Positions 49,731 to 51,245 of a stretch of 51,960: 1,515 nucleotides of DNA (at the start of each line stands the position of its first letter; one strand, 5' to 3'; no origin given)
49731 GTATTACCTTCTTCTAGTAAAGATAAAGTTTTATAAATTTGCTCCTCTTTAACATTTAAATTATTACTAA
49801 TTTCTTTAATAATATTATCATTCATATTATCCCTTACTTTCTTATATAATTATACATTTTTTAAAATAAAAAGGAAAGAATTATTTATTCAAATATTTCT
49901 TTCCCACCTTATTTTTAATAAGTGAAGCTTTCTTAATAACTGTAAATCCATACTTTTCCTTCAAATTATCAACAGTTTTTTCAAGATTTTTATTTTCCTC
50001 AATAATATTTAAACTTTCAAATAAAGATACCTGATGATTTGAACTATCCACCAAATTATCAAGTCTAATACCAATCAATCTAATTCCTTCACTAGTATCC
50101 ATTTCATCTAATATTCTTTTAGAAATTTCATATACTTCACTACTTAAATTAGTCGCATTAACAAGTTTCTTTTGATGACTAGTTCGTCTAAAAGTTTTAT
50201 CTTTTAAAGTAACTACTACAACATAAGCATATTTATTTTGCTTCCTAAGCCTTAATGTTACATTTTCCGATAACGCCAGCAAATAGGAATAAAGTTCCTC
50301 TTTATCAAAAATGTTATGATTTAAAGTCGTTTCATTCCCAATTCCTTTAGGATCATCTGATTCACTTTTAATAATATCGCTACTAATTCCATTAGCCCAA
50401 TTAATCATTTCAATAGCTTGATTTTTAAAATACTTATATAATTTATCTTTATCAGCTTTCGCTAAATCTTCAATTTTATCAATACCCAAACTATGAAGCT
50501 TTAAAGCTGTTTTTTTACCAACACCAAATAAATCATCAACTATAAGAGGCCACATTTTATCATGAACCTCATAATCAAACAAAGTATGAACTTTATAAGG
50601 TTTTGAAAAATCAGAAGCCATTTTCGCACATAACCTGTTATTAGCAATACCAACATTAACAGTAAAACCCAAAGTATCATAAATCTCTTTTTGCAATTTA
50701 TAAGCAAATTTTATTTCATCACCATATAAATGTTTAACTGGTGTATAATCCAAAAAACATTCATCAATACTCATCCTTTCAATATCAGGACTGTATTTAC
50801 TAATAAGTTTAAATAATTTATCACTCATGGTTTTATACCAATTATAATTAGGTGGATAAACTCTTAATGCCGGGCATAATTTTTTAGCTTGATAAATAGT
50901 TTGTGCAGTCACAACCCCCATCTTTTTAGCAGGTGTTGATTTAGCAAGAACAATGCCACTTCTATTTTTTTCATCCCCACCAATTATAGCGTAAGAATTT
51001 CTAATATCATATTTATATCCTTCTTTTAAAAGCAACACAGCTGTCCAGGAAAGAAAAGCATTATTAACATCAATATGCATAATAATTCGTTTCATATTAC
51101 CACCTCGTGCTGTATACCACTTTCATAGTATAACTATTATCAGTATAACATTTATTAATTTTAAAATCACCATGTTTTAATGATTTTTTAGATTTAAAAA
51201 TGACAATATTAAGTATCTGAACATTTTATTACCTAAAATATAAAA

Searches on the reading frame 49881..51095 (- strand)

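Call 68: search_protein_families(library=pfam, proteins=[window:49881-51095:-], max_evalue=0.00001)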
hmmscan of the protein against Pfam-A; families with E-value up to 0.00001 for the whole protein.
window:49881-51095:- (404 aa): 3 families
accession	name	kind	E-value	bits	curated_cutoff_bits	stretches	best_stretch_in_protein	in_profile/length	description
PF00817.25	IMS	-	2.2e-37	128.7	23.2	1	9-162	2-148/148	impB/mucB/samB family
PF11799.13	IMS_C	-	9.4e-25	87.6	20.7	1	249-358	1-109/109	impB/mucB/samB family C-terminal domain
PF14520.12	HHH_5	-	1.2e-06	29.3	27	1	191-221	9-39/57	Helix-hairpin-helix domain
